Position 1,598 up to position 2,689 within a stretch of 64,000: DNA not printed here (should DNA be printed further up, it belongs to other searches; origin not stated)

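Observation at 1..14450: More than 14 kb low-GC island dedicated to surface polysaccharide export in a high-GC picocyanobacterial chromosome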

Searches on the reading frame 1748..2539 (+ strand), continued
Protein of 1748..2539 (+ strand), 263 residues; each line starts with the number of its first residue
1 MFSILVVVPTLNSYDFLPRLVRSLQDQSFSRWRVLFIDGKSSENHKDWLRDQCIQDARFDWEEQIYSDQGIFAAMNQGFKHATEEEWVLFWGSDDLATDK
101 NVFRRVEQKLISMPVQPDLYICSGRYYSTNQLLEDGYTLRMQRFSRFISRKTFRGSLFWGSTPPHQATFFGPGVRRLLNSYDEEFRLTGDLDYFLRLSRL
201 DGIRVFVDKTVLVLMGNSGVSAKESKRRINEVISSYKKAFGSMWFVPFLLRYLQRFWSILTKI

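Call 37: find_encoding_contigs(protein=P0009, flank=10000, max_places=2)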
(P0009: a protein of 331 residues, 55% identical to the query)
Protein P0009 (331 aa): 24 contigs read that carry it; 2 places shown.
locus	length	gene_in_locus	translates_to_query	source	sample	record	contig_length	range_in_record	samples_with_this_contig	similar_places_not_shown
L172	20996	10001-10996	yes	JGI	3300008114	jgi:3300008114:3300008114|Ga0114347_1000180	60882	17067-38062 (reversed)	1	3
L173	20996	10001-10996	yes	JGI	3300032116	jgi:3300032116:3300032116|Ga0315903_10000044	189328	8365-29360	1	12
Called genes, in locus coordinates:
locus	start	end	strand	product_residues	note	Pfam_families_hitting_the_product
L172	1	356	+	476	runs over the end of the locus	PF02881:SRP54_N, PF00448:SRP54, PF13401:AAA_22 (weak), PF01656:CbiA (weak), PF02978:SRP_SPB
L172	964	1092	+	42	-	-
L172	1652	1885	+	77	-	PF00886:Ribosomal_S16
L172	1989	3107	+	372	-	PF01370:Epimerase, PF04321:RmlD_sub_bind, PF16363:GDP_Man_Dehyd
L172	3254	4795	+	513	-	PF00733:Asn_synthase (faint)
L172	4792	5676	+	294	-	PF13641:Glyco_tranf_2_3, PF00535:Glycos_transf_2, PF10111:Glyco_tranf_2_2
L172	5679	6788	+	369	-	PF26337:Gtf3_C (weak)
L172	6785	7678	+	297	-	-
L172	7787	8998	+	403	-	PF00534:Glycos_transf_1, PF13692:Glyco_trans_1_4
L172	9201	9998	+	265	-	PF10111:Glyco_tranf_2_2, PF02709:Glyco_transf_7C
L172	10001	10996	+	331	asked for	PF00535:Glycos_transf_2, PF10111:Glyco_tranf_2_2, PF13641:Glyco_tranf_2_3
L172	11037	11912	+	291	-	PF00535:Glycos_transf_2, PF10111:Glyco_tranf_2_2 (faint), PF13641:Glyco_tranf_2_3 (faint)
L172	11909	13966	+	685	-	PF00535:Glycos_transf_2, PF13641:Glyco_tranf_2_3, PF00534:Glycos_transf_1, PF13692:Glyco_trans_1_4, PF20706:GT4-conflict (weak)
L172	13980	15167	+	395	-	PF13439:Glyco_transf_4 (weak), PF13579:Glyco_trans_4_4, PF20706:GT4-conflict, PF00534:Glycos_transf_1, PF13692:Glyco_trans_1_4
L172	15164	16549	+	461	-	-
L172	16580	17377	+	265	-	PF00535:Glycos_transf_2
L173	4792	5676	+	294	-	PF13641:Glyco_tranf_2_3, PF00535:Glycos_transf_2, PF10111:Glyco_tranf_2_2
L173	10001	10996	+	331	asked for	PF00535:Glycos_transf_2, PF10111:Glyco_tranf_2_2, PF13641:Glyco_tranf_2_3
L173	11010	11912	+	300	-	PF00535:Glycos_transf_2, PF10111:Glyco_tranf_2_2 (faint), PF13641:Glyco_tranf_2_3 (faint)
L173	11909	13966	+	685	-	PF00535:Glycos_transf_2, PF13641:Glyco_tranf_2_3, PF00534:Glycos_transf_1, PF13692:Glyco_trans_1_4, PF20706:GT4-conflict (weak)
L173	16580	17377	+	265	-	PF00535:Glycos_transf_2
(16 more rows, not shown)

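Call 38: find_encoding_contigs(protein=P0007, flank=10000, max_places=2)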
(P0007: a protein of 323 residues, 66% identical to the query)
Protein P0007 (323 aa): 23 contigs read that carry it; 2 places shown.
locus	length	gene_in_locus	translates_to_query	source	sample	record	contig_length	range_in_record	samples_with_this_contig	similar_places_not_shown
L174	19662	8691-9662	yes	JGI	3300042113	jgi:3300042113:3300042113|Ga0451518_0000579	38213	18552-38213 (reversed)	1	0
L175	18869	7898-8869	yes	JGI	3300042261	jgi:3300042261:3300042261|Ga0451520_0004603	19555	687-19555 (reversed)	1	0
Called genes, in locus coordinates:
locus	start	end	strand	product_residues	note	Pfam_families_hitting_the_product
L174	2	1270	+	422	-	?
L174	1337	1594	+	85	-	PF00886:Ribosomal_S16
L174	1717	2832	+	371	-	PF01370:Epimerase, PF16363:GDP_Man_Dehyd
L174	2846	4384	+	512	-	PF00733:Asn_synthase (weak)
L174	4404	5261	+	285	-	PF13641:Glyco_tranf_2_3, PF00535:Glycos_transf_2, PF10111:Glyco_tranf_2_2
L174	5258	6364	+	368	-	PF26337:Gtf3_C (faint)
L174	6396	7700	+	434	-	PF13439:Glyco_transf_4 (weak), PF00534:Glycos_transf_1, PF13692:Glyco_trans_1_4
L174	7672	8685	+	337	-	PF00535:Glycos_transf_2, PF10111:Glyco_tranf_2_2, PF02709:Glyco_transf_7C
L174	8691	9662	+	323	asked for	PF00535:Glycos_transf_2, PF10111:Glyco_tranf_2_2, PF13641:Glyco_tranf_2_3 (weak)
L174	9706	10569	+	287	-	PF00535:Glycos_transf_2, PF10111:Glyco_tranf_2_2 (faint), PF13641:Glyco_tranf_2_3 (weak)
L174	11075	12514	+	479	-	-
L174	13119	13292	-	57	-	-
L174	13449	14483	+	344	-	PF00106:adh_short (weak), PF01073:3Beta_HSD, PF01370:Epimerase, PF02719:Polysacc_synt_2, PF04321:RmlD_sub_bind, PF16363:GDP_Man_Dehyd, PF07993:NAD_binding_4 (weak)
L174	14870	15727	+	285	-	PF20706:GT4-conflict, PF00534:Glycos_transf_1, PF13692:Glyco_trans_1_4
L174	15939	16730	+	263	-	PF00535:Glycos_transf_2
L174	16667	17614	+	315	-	-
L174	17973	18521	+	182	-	PF00953:Glycos_transf_4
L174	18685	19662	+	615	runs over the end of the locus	PF13727:CoA_binding_3 (weak), PF01073:3Beta_HSD (weak), PF01370:Epimerase, PF02719:Polysacc_synt_2, PF04321:RmlD_sub_bind (weak), PF16363:GDP_Man_Dehyd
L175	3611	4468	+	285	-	PF13641:Glyco_tranf_2_3, PF00535:Glycos_transf_2, PF10111:Glyco_tranf_2_2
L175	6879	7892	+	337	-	PF00535:Glycos_transf_2, PF10111:Glyco_tranf_2_2, PF02709:Glyco_transf_7C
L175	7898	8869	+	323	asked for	PF00535:Glycos_transf_2, PF10111:Glyco_tranf_2_2, PF13641:Glyco_tranf_2_3 (weak)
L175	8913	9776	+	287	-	PF00535:Glycos_transf_2, PF10111:Glyco_tranf_2_2 (faint), PF13641:Glyco_tranf_2_3 (weak)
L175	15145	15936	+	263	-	PF00535:Glycos_transf_2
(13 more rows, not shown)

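Call 42: find_homologous_proteins(query=L174:2-1267:+)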
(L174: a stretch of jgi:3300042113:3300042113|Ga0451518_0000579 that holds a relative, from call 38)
Query L174:2-1267:+ (422 aa): 8000 proteins with E <= 0.001 among 8000 candidates; the best 120 are listed.
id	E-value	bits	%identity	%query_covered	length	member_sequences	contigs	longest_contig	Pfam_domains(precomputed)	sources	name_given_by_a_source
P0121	1.8e-263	891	100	100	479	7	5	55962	PF02881.25,PF02978.27,PF01656.30,PF00448.29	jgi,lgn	jgi:signal recognition particle subunit SRP54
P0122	6.1e-216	735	82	100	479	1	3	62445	PF02881.25,PF02978.27,PF01656.30,PF00448.29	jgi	jgi:signal recognition particle subunit SRP54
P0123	4.6e-194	663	74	100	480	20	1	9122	PF06414.19,PF02881.25,PF02978.27,PF01656.30,PF00448.29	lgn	-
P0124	2.2e-192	657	74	100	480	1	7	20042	PF02881.25,PF02978.27,PF01656.30,PF00448.29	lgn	-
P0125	3.9e-192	657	74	100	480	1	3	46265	PF02881.25,PF02978.27,PF01656.30,PF00448.29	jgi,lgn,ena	jgi:signal recognition particle subunit SRP54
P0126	4.3e-192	656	74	100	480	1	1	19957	PF02881.25,PF02978.27,PF01656.30,PF00448.29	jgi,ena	-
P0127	4.4e-192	656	74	100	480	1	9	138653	PF02881.25,PF02978.27,PF01656.30,PF00448.29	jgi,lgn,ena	jgi:signal recognition particle subunit SRP54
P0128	4.9e-192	656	74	100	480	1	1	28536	PF02881.25,PF02978.27,PF01656.30,PF00448.29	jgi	jgi:signal recognition particle subunit SRP54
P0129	7.1e-192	656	74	100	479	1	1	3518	PF06414.19,PF02881.25,PF02978.27,PF01656.30,PF00448.29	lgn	-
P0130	7.3e-192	656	74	100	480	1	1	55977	PF02881.25,PF02978.27,PF01656.30,PF00448.29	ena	-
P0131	8.8e-192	655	73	100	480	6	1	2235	PF06414.19,PF02881.25,PF02978.27,PF01656.30,PF13401.13,PF00448.29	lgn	-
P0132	1.1e-191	655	74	100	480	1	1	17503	PF02881.25,PF02978.27,PF01656.30,PF00448.29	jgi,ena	-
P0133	1.2e-191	655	74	100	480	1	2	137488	PF02881.25,PF02978.27,PF01656.30,PF00448.29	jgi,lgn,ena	-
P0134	1.3e-191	655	74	100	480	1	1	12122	PF02881.25,PF02978.27,PF01656.30,PF00448.29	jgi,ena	jgi:signal recognition particle subunit SRP54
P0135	1.3e-191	655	74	100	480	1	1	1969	PF02881.25,PF02978.27,PF01656.30,PF00448.29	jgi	-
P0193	1.9e-160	552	62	100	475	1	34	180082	PF02881.25,PF02978.27,PF01656.30,PF13671.13,PF00448.29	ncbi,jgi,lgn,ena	ncbi:MAG: signal recognition particle protein [Cyanobacteriota bacterium]|jgi:signal recognition par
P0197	6.6e-160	550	63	100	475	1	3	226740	PF02881.25,PF02978.27,PF01656.30,PF13401.13,PF00448.29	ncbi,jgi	ncbi:MAG: hypothetical protein RLZZ609_1341 [Cyanobacteriota bacterium]|jgi:signal recognition parti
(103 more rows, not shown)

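Call 43: find_encoding_contigs(protein=P0127, flank=10000, max_places=3)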
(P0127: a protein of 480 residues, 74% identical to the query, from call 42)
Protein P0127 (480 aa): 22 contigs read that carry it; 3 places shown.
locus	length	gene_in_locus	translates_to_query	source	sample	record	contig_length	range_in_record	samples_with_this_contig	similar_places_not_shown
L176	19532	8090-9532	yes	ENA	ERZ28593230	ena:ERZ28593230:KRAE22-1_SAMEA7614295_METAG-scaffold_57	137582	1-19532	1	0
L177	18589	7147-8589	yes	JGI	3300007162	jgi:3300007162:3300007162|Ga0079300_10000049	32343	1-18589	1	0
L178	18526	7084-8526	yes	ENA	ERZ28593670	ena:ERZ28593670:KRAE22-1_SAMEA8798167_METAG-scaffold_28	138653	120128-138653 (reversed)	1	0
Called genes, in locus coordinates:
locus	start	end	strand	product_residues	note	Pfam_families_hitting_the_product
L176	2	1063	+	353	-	?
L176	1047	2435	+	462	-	PF00421:PSII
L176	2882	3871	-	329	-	-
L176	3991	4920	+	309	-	PF00140:Sigma70_r1_2 (weak), PF04542:Sigma70_r2, PF04539:Sigma70_r3, PF04545:Sigma70_r4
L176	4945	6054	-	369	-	PF00676:E1_dh, PF02775:TPP_enzyme_C (weak)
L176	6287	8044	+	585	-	PF25515:Arm_PDR, PF23468:ARC6, PF13355:ARC6-like_IMS (weak)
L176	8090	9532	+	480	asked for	PF02881:SRP54_N, PF00448:SRP54, PF01656:CbiA (weak), PF02978:SRP_SPB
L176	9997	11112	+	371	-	PF01370:Epimerase, PF04321:RmlD_sub_bind (weak), PF16363:GDP_Man_Dehyd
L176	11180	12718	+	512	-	PF00733:Asn_synthase (weak)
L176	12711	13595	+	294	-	PF13641:Glyco_tranf_2_3, PF00535:Glycos_transf_2, PF10111:Glyco_tranf_2_2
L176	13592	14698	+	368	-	-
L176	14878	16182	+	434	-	PF00534:Glycos_transf_1, PF13692:Glyco_trans_1_4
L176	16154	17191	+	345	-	PF10111:Glyco_tranf_2_2, PF00535:Glycos_transf_2, PF02709:Glyco_transf_7C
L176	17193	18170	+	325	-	PF00535:Glycos_transf_2, PF10111:Glyco_tranf_2_2, PF13641:Glyco_tranf_2_3 (weak)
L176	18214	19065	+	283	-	PF00535:Glycos_transf_2, PF10111:Glyco_tranf_2_2 (faint), PF13641:Glyco_tranf_2_3 (weak)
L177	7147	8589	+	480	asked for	PF02881:SRP54_N, PF00448:SRP54, PF01656:CbiA (weak), PF02978:SRP_SPB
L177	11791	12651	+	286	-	PF13641:Glyco_tranf_2_3, PF00535:Glycos_transf_2, PF10111:Glyco_tranf_2_2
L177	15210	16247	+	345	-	PF10111:Glyco_tranf_2_2, PF00535:Glycos_transf_2, PF02709:Glyco_transf_7C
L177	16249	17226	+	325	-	PF00535:Glycos_transf_2, PF10111:Glyco_tranf_2_2, PF13641:Glyco_tranf_2_3 (weak)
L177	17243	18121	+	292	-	PF00535:Glycos_transf_2, PF10111:Glyco_tranf_2_2 (weak), PF13641:Glyco_tranf_2_3 (weak)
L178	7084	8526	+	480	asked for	PF02881:SRP54_N, PF00448:SRP54, PF01656:CbiA (weak), PF02978:SRP_SPB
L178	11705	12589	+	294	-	PF13641:Glyco_tranf_2_3, PF00535:Glycos_transf_2, PF10111:Glyco_tranf_2_2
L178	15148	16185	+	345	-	PF10111:Glyco_tranf_2_2, PF00535:Glycos_transf_2, PF02709:Glyco_transf_7C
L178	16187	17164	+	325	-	PF00535:Glycos_transf_2, PF10111:Glyco_tranf_2_2, PF13641:Glyco_tranf_2_3 (weak)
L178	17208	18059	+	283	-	PF00535:Glycos_transf_2, PF10111:Glyco_tranf_2_2 (faint), PF13641:Glyco_tranf_2_3 (weak)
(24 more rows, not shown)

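Call 45: find_homologous_proteins(query=L163:203-1738:+, max_evalue=1e-100)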
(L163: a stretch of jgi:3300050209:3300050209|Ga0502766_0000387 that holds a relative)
Query L163:203-1738:+ (512 aa): 166 proteins with E <= 1e-100 among 8000 candidates; the best 120 are listed.
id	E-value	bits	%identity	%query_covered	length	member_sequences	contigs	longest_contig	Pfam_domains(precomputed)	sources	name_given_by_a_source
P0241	0.0e+0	1171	98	100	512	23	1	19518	PF00733.28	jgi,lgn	jgi:asparagine synthase (glutamine-hydrolysing)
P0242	0.0e+0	1017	83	100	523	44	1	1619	PF00733.28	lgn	-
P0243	1.7e-293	992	81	100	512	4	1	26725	PF00733.28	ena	-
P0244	2.5e-289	978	80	100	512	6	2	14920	PF00733.28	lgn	-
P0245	8.0e-256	868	71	100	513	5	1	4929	PF00733.28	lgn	-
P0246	1.6e-255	867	70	100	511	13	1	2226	-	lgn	-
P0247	3.6e-249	846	69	100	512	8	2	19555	PF00733.28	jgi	jgi:asparagine synthase (glutamine-hydrolysing)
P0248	1.2e-246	837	68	100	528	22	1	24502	PF00733.28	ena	-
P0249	4.6e-246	836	68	100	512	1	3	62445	PF00733.28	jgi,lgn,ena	jgi:hypothetical protein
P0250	1.6e-244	830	67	100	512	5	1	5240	PF00733.28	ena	-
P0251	2.3e-244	830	68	100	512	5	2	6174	PF00733.28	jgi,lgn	jgi:hypothetical protein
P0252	1.4e-243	827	67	100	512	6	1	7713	PF00733.28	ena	-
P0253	2.4e-241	820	65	100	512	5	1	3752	-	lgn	-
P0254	9.4e-241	818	66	100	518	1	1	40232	PF00733.28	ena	-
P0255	1.1e-240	818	67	99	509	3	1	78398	PF00733.28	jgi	jgi:hypothetical protein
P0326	5.5e-165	568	50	99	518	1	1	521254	PF00733.28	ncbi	-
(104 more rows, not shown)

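Call 46: find_encoding_contigs(protein=P0241, flank=10000, max_places=4)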
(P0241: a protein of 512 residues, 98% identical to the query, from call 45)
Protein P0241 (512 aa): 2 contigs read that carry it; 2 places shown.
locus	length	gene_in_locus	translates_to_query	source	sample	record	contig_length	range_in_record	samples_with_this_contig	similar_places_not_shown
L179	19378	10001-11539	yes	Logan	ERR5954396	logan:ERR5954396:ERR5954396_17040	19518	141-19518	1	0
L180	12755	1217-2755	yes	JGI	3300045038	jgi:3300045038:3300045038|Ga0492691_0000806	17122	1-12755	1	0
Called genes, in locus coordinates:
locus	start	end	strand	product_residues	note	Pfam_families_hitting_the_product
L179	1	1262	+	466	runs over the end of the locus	?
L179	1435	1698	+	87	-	PF28240:Npun_F0494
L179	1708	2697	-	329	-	-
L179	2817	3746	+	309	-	PF00140:Sigma70_r1_2 (weak), PF04542:Sigma70_r2, PF04539:Sigma70_r3, PF04545:Sigma70_r4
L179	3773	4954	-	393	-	PF00676:E1_dh, PF02775:TPP_enzyme_C (weak)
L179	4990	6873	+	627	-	PF25515:Arm_PDR, PF23468:ARC6, PF13355:ARC6-like_IMS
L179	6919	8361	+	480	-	PF02881:SRP54_N, PF06414:Zeta_toxin (weak), PF00448:SRP54, PF01656:CbiA (weak), PF02978:SRP_SPB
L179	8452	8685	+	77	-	PF00886:Ribosomal_S16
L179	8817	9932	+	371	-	PF01370:Epimerase, PF04321:RmlD_sub_bind (weak), PF16363:GDP_Man_Dehyd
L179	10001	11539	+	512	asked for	PF00733:Asn_synthase (faint)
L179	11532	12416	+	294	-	PF13641:Glyco_tranf_2_3, PF00535:Glycos_transf_2, PF10111:Glyco_tranf_2_2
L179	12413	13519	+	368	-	-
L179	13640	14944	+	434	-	PF00534:Glycos_transf_1, PF13692:Glyco_trans_1_4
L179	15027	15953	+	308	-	PF00535:Glycos_transf_2, PF10111:Glyco_tranf_2_2, PF02709:Glyco_transf_7C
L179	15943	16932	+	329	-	PF00535:Glycos_transf_2, PF10111:Glyco_tranf_2_2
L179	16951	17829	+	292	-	PF00535:Glycos_transf_2, PF10111:Glyco_tranf_2_2 (faint), PF13641:Glyco_tranf_2_3 (faint)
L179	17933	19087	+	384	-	PF13439:Glyco_transf_4, PF13579:Glyco_trans_4_4, PF20706:GT4-conflict, PF00534:Glycos_transf_1, PF13692:Glyco_trans_1_4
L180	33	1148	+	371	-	PF01370:Epimerase, PF04321:RmlD_sub_bind (weak), PF16363:GDP_Man_Dehyd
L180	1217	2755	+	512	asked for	PF00733:Asn_synthase (faint)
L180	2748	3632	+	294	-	PF13641:Glyco_tranf_2_3, PF00535:Glycos_transf_2, PF10111:Glyco_tranf_2_2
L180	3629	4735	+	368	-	-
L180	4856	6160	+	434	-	PF00534:Glycos_transf_1, PF13692:Glyco_trans_1_4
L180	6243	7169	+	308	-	PF00535:Glycos_transf_2, PF10111:Glyco_tranf_2_2, PF02709:Glyco_transf_7C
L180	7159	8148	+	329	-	PF00535:Glycos_transf_2, PF10111:Glyco_tranf_2_2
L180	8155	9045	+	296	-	PF13641:Glyco_tranf_2_3 (faint), PF00535:Glycos_transf_2, PF10111:Glyco_tranf_2_2 (faint)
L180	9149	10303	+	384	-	PF13439:Glyco_transf_4, PF13579:Glyco_trans_4_4, PF20706:GT4-conflict, PF00534:Glycos_transf_1, PF13692:Glyco_trans_1_4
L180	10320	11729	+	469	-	-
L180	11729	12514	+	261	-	PF00535:Glycos_transf_2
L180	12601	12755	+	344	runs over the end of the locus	PF00106:adh_short (weak), PF01073:3Beta_HSD, PF01370:Epimerase, PF02719:Polysacc_synt_2, PF04321:RmlD_sub_bind, PF08659:KR (weak), PF16363:GDP_Man_Dehyd, PF07993:NAD_binding_4 (weak)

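Call 48: find_encoding_contigs(protein=P0197, flank=10000, max_places=1)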
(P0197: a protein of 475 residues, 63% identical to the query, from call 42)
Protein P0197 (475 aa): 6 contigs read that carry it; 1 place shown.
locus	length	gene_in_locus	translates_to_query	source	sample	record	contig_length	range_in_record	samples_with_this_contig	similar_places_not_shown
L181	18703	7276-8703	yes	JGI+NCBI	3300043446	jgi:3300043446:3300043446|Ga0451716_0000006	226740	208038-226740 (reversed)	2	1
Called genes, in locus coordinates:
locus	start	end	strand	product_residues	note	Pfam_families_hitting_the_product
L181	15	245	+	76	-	-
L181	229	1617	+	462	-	PF00421:PSII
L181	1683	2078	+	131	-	PF28240:Npun_F0494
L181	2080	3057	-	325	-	-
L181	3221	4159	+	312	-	PF00140:Sigma70_r1_2 (weak), PF04542:Sigma70_r2, PF04539:Sigma70_r3, PF04545:Sigma70_r4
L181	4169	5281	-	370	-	PF00676:E1_dh, PF02775:TPP_enzyme_C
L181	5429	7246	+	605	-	PF25515:Arm_PDR, PF23468:ARC6, PF13355:ARC6-like_IMS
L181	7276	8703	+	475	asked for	PF02881:SRP54_N, PF00448:SRP54, PF01656:CbiA (weak), PF13401:AAA_22 (faint), PF02978:SRP_SPB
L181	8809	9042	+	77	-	PF00886:Ribosomal_S16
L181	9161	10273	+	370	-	PF01370:Epimerase, PF04321:RmlD_sub_bind (weak), PF16363:GDP_Man_Dehyd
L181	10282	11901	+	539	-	PF00733:Asn_synthase (faint)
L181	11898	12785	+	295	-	PF00535:Glycos_transf_2, PF10111:Glyco_tranf_2_2, PF13641:Glyco_tranf_2_3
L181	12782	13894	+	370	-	-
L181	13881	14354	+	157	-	-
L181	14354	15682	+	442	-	PF00534:Glycos_transf_1, PF13692:Glyco_trans_1_4, PF13524:Glyco_trans_1_2 (weak)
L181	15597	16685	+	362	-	PF10111:Glyco_tranf_2_2 (weak), PF00535:Glycos_transf_2 (weak), PF02709:Glyco_transf_7C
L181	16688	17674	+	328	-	PF00535:Glycos_transf_2, PF10111:Glyco_tranf_2_2, PF13641:Glyco_tranf_2_3 (weak)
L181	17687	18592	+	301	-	PF00535:Glycos_transf_2, PF10111:Glyco_tranf_2_2 (faint), PF13641:Glyco_tranf_2_3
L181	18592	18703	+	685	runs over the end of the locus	PF00535:Glycos_transf_2, PF13641:Glyco_tranf_2_3 (weak), PF00534:Glycos_transf_1, PF13692:Glyco_trans_1_4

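Call 50: find_encoding_contigs(protein=P0326, flank=10000, max_places=1)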
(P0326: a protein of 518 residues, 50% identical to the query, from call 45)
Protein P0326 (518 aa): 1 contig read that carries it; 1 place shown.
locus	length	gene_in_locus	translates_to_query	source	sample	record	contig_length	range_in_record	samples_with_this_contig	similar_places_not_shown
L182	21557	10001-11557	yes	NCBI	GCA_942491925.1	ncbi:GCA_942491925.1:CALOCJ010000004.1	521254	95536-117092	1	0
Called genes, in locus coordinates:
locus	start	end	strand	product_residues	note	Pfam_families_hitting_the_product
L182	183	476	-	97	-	PF01609:DDE_Tnp_1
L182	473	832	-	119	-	PF05598:DUF772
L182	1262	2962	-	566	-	-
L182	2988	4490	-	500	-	PF00534:Glycos_transf_1, PF13692:Glyco_trans_1_4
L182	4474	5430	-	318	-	PF01370:Epimerase, PF16363:GDP_Man_Dehyd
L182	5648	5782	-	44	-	-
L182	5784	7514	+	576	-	PF00534:Glycos_transf_1 (weak), PF13692:Glyco_trans_1_4 (weak)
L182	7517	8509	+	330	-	PF00535:Glycos_transf_2, PF13506:Glyco_transf_21 (weak), PF13641:Glyco_tranf_2_3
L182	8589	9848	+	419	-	PF13439:Glyco_transf_4 (weak), PF13579:Glyco_trans_4_4 (weak), PF00534:Glycos_transf_1, PF13692:Glyco_trans_1_4, PF13524:Glyco_trans_1_2 (weak)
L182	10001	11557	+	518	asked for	PF00733:Asn_synthase (weak)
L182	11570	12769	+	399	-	PF05045:RgpF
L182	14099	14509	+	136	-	-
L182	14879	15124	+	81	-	-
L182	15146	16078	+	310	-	PF01609:DDE_Tnp_1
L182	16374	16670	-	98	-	PF12762:DDE_Tnp_IS1595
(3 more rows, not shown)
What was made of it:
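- Tried and rejected: Look-up of P0326, in the hope of finding a high-GC lineage's left border: it returned an unrelated, transposase-rich context (call 50).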
